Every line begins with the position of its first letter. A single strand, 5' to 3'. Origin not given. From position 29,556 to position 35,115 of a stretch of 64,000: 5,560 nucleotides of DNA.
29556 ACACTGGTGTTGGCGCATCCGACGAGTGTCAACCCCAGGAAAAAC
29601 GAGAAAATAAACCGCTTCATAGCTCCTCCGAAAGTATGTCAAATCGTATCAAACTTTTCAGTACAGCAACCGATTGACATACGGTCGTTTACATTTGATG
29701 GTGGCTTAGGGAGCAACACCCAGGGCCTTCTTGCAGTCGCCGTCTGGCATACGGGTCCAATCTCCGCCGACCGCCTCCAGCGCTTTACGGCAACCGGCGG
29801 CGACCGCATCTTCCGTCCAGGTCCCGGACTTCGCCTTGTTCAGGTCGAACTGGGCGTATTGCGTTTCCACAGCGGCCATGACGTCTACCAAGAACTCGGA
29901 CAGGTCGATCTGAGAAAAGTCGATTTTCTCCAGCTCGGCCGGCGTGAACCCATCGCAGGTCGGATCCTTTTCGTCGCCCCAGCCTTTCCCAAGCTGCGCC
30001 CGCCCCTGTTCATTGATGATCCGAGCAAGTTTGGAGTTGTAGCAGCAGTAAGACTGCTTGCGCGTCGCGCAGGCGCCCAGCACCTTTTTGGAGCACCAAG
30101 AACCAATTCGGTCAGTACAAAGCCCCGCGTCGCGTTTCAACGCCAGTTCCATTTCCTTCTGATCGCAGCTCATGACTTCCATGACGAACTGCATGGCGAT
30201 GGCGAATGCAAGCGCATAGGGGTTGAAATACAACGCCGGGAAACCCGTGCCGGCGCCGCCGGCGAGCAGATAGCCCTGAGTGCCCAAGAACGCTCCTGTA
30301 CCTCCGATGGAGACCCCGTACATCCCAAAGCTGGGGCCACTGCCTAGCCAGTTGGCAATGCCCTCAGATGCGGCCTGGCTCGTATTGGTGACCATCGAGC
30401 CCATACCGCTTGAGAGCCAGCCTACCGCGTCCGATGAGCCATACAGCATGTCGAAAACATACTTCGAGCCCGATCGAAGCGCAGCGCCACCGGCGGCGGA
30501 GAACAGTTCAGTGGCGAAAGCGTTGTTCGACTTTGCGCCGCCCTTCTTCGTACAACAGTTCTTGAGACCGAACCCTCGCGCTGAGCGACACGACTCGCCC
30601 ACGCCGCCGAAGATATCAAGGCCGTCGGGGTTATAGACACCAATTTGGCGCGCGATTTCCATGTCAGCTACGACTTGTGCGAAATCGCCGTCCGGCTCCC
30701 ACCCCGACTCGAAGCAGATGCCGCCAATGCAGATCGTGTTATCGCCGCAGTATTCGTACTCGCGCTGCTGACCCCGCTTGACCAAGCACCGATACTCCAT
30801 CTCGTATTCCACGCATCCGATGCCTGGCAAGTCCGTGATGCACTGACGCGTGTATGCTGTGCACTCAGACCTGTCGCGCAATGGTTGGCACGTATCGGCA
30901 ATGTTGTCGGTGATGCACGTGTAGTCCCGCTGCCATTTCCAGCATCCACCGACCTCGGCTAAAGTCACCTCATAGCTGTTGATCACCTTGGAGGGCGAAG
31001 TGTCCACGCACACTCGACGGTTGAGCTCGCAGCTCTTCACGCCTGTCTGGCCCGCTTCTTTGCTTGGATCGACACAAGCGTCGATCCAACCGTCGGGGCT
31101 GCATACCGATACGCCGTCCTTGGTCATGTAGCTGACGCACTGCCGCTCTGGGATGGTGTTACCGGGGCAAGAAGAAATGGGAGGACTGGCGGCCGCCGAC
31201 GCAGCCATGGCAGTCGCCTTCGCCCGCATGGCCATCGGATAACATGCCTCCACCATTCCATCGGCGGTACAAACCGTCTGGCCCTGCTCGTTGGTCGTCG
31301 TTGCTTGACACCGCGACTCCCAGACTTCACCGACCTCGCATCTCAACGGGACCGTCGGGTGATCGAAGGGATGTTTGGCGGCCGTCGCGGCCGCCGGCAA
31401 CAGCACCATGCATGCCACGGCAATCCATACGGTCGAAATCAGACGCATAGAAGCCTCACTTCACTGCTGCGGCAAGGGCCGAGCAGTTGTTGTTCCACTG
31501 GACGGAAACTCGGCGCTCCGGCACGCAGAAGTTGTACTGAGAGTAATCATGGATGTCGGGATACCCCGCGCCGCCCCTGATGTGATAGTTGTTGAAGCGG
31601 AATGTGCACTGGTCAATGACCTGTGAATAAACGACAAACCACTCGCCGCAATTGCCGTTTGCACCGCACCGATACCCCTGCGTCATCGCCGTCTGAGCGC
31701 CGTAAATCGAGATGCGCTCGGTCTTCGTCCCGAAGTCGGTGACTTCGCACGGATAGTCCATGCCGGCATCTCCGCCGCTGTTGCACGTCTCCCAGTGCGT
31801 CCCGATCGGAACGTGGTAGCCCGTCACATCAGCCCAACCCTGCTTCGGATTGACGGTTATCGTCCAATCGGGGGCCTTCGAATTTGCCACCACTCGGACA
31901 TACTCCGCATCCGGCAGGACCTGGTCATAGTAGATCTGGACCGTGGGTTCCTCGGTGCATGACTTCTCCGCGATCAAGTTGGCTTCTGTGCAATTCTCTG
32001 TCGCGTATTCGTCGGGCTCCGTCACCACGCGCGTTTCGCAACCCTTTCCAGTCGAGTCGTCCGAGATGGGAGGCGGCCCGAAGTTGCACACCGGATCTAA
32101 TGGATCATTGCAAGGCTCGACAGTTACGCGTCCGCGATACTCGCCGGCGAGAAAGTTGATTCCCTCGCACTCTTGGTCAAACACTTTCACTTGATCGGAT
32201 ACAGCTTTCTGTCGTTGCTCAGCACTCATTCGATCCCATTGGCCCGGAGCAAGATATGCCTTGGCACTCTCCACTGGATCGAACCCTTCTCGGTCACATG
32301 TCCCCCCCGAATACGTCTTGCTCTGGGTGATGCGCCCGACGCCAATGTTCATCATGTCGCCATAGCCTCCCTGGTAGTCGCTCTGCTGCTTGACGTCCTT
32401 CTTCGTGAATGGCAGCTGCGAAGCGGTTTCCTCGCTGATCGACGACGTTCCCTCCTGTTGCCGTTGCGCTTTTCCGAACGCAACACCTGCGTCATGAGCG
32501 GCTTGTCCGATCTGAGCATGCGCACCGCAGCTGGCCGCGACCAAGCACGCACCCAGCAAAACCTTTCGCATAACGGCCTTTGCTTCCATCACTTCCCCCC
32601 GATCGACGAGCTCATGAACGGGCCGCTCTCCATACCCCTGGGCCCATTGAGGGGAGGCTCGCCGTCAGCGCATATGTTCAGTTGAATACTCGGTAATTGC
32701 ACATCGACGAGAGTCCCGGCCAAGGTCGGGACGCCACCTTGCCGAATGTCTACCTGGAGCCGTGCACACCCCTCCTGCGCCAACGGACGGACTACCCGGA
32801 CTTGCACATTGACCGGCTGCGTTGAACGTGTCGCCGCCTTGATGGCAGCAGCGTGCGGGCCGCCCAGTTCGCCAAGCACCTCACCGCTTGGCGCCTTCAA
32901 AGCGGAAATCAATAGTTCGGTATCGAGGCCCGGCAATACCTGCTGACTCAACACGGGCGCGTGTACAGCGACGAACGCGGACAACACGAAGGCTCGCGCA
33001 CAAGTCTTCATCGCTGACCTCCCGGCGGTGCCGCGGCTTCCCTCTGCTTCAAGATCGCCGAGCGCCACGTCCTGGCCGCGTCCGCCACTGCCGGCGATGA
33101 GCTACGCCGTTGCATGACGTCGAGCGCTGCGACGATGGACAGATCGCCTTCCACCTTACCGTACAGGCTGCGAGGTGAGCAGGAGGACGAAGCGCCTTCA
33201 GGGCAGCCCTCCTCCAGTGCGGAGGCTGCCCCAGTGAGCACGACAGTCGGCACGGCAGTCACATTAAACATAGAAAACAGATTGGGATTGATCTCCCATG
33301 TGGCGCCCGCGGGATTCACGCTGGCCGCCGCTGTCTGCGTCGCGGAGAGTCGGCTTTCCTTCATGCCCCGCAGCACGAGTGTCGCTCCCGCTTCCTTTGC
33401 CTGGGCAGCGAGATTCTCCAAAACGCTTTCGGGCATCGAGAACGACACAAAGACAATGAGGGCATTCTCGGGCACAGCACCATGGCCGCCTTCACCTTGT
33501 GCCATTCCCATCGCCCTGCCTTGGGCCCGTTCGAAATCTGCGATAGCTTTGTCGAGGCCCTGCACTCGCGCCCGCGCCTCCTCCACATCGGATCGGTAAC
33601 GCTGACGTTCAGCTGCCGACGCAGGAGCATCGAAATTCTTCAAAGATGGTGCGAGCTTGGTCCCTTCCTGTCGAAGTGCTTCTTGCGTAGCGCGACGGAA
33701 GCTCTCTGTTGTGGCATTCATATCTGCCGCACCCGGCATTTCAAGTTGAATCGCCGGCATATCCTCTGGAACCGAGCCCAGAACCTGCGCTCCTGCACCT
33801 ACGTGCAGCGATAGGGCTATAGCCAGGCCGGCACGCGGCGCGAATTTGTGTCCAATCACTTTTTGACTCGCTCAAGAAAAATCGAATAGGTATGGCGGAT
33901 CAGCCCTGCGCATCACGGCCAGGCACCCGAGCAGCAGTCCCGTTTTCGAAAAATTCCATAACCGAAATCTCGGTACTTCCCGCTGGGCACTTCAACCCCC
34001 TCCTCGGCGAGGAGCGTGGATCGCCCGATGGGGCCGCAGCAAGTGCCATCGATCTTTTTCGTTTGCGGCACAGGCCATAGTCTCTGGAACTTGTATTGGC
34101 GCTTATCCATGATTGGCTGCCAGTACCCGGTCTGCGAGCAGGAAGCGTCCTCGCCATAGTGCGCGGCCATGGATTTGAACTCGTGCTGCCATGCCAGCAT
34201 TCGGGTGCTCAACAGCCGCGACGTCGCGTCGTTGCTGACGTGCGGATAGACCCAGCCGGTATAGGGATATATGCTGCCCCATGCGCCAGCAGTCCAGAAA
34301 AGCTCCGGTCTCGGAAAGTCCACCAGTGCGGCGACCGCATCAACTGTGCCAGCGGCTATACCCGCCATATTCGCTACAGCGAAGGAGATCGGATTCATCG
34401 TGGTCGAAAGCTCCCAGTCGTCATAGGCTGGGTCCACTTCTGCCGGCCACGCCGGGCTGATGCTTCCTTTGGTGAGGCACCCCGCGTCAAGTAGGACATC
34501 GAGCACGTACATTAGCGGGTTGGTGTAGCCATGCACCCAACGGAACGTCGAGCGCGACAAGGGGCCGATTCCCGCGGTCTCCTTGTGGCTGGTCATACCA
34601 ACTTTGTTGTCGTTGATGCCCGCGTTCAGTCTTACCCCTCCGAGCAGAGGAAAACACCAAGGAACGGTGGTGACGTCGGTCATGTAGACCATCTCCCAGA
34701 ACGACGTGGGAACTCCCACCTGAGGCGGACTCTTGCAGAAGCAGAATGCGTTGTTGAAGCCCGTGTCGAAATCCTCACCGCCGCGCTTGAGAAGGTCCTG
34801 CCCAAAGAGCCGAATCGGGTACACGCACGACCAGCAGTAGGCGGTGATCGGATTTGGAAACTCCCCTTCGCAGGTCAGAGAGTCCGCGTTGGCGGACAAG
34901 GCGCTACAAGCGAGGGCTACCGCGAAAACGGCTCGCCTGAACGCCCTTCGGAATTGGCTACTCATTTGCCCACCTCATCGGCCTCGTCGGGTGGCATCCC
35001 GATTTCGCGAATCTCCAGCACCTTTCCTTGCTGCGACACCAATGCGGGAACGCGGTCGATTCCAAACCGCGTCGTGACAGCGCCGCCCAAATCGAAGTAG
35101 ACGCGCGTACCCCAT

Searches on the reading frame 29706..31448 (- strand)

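Call 27: search_protein_families(library=pfam, proteins=[window:29706-31448:-], max_evalue=0.001)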
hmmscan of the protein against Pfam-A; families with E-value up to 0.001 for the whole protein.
window:29706-31448:- (580 aa): 1 family
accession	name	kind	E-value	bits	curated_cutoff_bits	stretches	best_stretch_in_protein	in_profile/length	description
PF06986.16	F_T4SS_TraN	-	2e-48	165.5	23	2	421-502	160-240/240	F-type Type IV secretion system, TraN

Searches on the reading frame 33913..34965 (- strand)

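Call 27: search_protein_families(library=pfam, proteins=[window:33913-34965:-], max_evalue=0.001)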
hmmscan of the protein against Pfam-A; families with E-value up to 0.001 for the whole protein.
window:33913-34965:- (350 aa): 1 family
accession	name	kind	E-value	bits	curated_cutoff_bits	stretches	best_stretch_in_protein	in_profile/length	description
PF06834.16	TraU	-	2.7e-73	247.4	26.5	1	34-346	1-305/306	TraU protein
